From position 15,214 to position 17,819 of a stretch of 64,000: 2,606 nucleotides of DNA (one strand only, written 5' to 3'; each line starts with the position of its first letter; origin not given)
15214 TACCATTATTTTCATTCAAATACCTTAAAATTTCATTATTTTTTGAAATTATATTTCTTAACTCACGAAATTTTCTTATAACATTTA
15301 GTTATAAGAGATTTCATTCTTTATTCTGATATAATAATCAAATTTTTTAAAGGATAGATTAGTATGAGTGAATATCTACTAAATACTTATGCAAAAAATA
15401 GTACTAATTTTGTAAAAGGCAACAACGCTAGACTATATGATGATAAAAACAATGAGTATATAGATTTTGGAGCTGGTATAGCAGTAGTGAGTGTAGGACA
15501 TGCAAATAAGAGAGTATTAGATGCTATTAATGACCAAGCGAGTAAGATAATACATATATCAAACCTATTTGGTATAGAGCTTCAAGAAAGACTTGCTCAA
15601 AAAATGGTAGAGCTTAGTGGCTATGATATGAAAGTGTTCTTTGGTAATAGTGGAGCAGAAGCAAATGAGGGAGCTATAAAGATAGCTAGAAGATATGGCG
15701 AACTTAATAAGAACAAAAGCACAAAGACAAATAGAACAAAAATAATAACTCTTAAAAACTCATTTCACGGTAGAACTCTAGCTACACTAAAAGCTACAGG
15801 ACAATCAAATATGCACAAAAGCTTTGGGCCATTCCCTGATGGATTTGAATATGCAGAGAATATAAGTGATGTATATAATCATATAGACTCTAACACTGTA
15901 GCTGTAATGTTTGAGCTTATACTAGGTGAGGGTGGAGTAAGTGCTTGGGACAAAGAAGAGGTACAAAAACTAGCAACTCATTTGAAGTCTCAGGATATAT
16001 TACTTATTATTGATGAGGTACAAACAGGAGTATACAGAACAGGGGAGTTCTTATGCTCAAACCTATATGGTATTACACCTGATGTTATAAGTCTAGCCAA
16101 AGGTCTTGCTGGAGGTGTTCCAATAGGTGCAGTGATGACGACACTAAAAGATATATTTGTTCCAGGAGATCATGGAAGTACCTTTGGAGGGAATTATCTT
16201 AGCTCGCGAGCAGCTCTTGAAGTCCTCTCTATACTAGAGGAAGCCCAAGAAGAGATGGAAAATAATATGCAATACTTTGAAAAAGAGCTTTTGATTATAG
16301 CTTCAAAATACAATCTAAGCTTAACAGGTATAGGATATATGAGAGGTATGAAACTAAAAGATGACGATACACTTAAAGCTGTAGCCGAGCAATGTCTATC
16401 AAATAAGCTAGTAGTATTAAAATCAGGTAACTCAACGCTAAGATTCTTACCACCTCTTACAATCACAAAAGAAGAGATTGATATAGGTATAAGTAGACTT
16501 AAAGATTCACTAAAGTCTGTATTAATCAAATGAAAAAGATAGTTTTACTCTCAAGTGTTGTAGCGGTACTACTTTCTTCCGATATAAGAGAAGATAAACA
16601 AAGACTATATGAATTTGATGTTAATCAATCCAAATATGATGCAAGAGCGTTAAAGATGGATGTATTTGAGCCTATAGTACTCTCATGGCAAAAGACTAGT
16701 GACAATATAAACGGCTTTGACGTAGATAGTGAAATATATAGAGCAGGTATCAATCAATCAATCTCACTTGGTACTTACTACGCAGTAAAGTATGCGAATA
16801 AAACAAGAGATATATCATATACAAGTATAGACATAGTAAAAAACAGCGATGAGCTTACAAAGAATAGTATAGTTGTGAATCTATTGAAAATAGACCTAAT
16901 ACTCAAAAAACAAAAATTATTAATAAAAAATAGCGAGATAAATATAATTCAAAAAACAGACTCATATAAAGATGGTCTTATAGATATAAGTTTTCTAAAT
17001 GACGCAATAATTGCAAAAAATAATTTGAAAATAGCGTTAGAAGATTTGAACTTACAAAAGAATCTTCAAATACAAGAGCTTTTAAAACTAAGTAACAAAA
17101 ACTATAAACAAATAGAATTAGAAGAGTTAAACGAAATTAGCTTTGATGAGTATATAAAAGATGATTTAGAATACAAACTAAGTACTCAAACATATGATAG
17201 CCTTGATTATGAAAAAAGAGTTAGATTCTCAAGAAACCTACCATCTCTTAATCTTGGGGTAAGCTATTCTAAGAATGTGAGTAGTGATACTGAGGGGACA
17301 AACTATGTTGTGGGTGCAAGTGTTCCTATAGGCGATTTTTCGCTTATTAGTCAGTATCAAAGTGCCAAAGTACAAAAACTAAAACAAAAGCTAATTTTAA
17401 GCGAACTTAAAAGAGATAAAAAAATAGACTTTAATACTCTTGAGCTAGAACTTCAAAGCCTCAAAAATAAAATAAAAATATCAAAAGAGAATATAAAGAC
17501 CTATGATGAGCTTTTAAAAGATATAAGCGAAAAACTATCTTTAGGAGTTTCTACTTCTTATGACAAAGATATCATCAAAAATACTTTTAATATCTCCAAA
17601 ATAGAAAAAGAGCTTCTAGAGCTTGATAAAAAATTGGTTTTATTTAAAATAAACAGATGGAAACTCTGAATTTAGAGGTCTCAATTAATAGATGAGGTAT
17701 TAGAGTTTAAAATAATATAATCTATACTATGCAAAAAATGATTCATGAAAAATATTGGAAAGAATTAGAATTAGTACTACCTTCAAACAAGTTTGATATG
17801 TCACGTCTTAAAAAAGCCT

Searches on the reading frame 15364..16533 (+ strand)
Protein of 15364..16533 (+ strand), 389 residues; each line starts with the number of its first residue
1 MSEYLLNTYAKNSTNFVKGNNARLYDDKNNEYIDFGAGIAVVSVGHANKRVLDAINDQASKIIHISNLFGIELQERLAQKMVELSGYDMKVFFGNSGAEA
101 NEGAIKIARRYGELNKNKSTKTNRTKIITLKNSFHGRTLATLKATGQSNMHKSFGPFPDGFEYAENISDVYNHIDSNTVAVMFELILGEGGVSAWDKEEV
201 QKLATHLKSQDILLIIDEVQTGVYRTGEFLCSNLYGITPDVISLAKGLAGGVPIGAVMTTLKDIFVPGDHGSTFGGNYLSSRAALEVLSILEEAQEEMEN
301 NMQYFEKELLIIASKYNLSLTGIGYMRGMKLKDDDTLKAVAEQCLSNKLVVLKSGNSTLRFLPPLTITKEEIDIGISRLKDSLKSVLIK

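Call 8: search_protein_families(library=ncbifam, proteins=[window:15364-16533:+], max_evalue=0.01)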
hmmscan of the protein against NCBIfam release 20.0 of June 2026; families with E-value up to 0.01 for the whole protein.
window:15364-16533:+ (389 aa): 69 families (the best 25 are shown)
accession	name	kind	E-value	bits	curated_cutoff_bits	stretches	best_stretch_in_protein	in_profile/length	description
TIGR00707.1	argD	subfamily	1.6e-115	386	410.05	1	4-381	1-378/381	acetylornithine/succinylornithine family transaminase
NF002325.0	PRK01278.1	subfamily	1.2e-108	363.3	372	1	3-386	4-389/395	acetylornithine transaminase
NF002797.0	PRK02936.1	equivalog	6.5e-101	337.8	496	1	4-385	3-379/385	acetylornithine transaminase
NF002874.0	PRK03244.1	equivalog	1e-97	327.5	457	1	3-385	16-394/399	acetylornithine transaminase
NF003273.0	PRK04260.1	equivalog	6e-94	314.7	616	1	4-381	3-373/376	acetylornithine transaminase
NF003468.0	PRK05093.1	subfamily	2e-92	310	522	1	2-387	13-403/405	acetylornithine/succinyldiaminopimelate transaminase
TIGR03246.1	arg_catab_astC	subfamily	2.6e-91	306.5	609.95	1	3-386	8-396/397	acetylornithine/succinylornithine family transaminase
NF009047.0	PRK12381.1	subfamily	4.5e-90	302.4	630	1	2-386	11-400/406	bifunctional succinylornithine transaminase/acetylornithine transaminase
NF002985.0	PRK03715.1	equivalog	3.4e-85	286.1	568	1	8-385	14-393/395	acetylornithine transaminase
NF004426.0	PRK05769.1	equivalog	3.2e-82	276.7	552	2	173-386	216-440/441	acetyl ornithine aminotransferase family protein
NF005993.0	PRK08117.1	subfamily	4.9e-74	249.5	574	2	172-386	200-430/433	aspartate aminotransferase family protein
TIGR01885.1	Orn_aminotrans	equivalog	2.4e-71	240.6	378.4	1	8-383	15-401/402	ornithine--oxo-acid transaminase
NF003397.0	PRK04612.1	equivalog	8.8e-71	238.9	735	1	2-385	12-403/408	acetylornithine transaminase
NF045491.1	LysJ_Sulfobales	equivalog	2.6e-65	220.8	700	1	5-382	3-376/386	[LysW]-aminoadipate semialdehyde/glutamate semialdehyde transaminase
NF042418.1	LysJ_Th_th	equivalog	4.1e-62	210.3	700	1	8-377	14-379/386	[LysW]-aminoadipate semialdehyde transaminase LysJ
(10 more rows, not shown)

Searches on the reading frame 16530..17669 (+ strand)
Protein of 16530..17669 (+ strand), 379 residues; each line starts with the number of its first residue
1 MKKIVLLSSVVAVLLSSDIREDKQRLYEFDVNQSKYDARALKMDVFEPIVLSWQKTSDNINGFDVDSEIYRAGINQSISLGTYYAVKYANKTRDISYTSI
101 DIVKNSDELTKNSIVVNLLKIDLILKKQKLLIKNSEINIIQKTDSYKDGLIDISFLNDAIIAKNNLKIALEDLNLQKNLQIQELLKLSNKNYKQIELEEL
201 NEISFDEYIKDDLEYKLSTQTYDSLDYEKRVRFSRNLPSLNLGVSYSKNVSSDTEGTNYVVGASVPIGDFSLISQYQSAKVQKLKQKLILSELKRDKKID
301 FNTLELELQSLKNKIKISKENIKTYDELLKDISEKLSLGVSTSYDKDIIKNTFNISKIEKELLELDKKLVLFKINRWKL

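Call 4: search_protein_families(library=pfam, proteins=[window:16530-17669:+], max_evalue=1)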
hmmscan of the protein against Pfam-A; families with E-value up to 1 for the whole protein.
window:16530-17669:+ (379 aa): 3 families
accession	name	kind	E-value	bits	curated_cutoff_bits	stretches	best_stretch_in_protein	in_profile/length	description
PF02321.23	OEP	-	3.4e-17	63.3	22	2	210-375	10-183/187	Outer membrane efflux protein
PF13609.12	Porin_4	-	0.018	15.3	27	1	230-281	189-239/310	Gram-negative porin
PF03607.23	DCX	-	0.022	15.3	22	1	317-341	2-30/60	Doublecortin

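Call 8: search_protein_families(library=ncbifam, proteins=[window:16530-17669:+], max_evalue=0.01)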
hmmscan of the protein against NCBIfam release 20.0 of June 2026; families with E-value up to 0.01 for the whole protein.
window:16530-17669:+ (379 aa): 1 family
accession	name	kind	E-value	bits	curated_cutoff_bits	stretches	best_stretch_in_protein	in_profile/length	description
TIGR01844.1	type_I_sec_TolC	subfamily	0.0078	15.3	225.15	0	224-345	28-160/414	TolC family outer membrane protein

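Call 67: find_homologous_proteins(query=window:16530-17669:+, max_evalue=0.00001)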
Query window:16530-17669:+ (379 aa): 5 proteins with E <= 0.00001 among 8000 candidates.
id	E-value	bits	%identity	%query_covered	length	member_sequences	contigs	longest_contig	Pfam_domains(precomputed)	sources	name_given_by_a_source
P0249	1.5e-225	766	100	100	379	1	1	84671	-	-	-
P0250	4.3e-26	111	30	99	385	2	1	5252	PF02321.24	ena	-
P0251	6.0e-26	110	28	98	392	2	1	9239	PF02321.24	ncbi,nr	ncbi:MAG: TolC family protein [Campylobacterota bacterium]|nr:TolC family protein [Campylobacterota 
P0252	4.2e-20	91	27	98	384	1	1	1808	-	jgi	jgi:hypothetical protein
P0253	7.8e-20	90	29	95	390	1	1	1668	-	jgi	jgi:outer membrane protein TolC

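Call 68: find_encoding_contigs(protein=P0251, flank=10000, max_places=3)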
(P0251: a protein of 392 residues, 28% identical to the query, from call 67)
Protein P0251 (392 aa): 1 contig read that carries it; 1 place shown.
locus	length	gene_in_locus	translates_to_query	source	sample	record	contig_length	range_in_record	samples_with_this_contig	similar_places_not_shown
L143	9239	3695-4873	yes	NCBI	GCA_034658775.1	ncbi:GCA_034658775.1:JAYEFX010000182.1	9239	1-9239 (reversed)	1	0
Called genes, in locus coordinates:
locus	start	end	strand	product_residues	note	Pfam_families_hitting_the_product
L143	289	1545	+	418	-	PF02403:Seryl_tRNA_N, PF00587:tRNA-synt_2b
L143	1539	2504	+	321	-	PF13353:Fer4_12, PF04055:Radical_SAM, PF06463:Mob_synth_C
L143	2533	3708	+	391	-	PF00202:Aminotran_3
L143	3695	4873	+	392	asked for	PF02321:OEP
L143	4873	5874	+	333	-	PF02636:Methyltransf_28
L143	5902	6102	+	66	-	PF02597:ThiS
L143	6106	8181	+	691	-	PF04879:Molybdop_Fe4S4, PF00384:Molybdopterin, PF01568:Molydop_binding (faint)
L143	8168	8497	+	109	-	PF08378:NERD (faint), PF02021:UPF0102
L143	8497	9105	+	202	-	PF03167:UDG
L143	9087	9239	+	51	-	?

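Call 69: find_encoding_contigs(protein=P0250, flank=10000, max_places=3)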
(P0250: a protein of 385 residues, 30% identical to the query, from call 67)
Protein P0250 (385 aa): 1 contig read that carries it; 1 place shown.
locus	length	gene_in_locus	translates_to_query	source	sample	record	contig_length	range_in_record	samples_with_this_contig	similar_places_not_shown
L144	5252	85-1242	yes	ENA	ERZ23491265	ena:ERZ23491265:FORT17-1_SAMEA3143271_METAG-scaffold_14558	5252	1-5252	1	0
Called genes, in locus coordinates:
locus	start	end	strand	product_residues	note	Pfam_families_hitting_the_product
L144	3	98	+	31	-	?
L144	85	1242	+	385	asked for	PF02321:OEP (faint)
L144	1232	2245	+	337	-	PF02636:Methyltransf_28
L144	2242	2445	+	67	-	PF02597:ThiS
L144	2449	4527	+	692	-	PF04879:Molybdop_Fe4S4, PF00384:Molybdopterin, PF01568:Molydop_binding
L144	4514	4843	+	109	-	PF02021:UPF0102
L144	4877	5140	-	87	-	PF10543:ORF6N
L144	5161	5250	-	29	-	?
